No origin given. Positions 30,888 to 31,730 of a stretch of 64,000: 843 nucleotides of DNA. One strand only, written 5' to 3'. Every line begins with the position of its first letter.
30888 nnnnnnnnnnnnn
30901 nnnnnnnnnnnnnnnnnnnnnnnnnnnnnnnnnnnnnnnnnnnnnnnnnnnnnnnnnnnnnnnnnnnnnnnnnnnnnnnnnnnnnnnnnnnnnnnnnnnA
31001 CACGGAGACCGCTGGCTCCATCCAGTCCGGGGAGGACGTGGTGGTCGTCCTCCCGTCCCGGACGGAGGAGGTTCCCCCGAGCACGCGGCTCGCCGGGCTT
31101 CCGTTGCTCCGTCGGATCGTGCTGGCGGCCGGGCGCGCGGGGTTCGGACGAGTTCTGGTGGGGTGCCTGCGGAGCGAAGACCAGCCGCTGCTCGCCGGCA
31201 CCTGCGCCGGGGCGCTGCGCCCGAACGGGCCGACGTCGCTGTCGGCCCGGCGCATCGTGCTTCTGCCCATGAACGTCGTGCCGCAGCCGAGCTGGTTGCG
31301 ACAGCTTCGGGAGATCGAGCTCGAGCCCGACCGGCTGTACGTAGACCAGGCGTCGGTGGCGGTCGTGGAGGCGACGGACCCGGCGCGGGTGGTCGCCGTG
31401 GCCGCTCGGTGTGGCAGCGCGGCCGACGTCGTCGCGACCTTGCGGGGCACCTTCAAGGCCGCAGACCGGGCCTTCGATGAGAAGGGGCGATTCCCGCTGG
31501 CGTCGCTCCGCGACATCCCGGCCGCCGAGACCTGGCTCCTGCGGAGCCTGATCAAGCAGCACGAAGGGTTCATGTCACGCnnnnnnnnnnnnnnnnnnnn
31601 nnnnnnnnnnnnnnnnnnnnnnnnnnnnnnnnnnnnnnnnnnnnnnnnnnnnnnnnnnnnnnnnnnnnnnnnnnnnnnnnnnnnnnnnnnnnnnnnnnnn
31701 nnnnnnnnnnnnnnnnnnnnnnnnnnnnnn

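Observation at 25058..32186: Two paralogous nucleotidyltransferase-like + CDP-alcohol phosphotransferase fusion proteins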

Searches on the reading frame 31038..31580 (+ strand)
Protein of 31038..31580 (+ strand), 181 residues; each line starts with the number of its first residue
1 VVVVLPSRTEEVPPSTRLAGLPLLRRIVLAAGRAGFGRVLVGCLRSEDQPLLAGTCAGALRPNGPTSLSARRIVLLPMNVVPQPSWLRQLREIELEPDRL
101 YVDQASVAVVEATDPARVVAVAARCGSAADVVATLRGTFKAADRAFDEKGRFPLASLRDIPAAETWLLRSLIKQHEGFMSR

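Call 56: search_protein_families(library=pfam, proteins=[window:31038-31580:+], max_evalue=10)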
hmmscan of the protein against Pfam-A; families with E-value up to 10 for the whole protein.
window:31038-31580:+ (181 aa): 0 families

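Call 87: search_protein_representatives(protein=window:31041-31535:+)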
Query: 165 residues. Proteins with E-value up to 0.001 (for the whole library): 93; up to 1e-10: 57; up to 1e-30: 5. The best 93 are listed.
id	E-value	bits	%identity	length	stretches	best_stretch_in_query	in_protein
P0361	2.2e-38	148.1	56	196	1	6-165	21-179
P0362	4.1e-36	140.7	53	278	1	8-165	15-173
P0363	2.2e-35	138.4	51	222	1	7-165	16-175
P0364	1.1e-32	129.6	49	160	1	5-154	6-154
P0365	2.5e-31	125.2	54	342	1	5-155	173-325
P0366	6.1e-30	120.7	50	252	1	13-165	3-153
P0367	2.8e-28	115.3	49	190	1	8-154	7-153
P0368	8.6e-28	113.7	47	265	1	9-165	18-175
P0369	3.6e-27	111.7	49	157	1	13-165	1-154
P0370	5.7e-25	104.5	46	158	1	17-165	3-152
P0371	1.2e-24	103.5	46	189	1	2-146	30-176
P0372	1.7e-24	103.0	55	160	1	9-117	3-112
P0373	1.2e-23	100.2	51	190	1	9-138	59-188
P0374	1.6e-23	99.9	43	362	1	15-165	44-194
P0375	1.7e-23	99.8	44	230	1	2-165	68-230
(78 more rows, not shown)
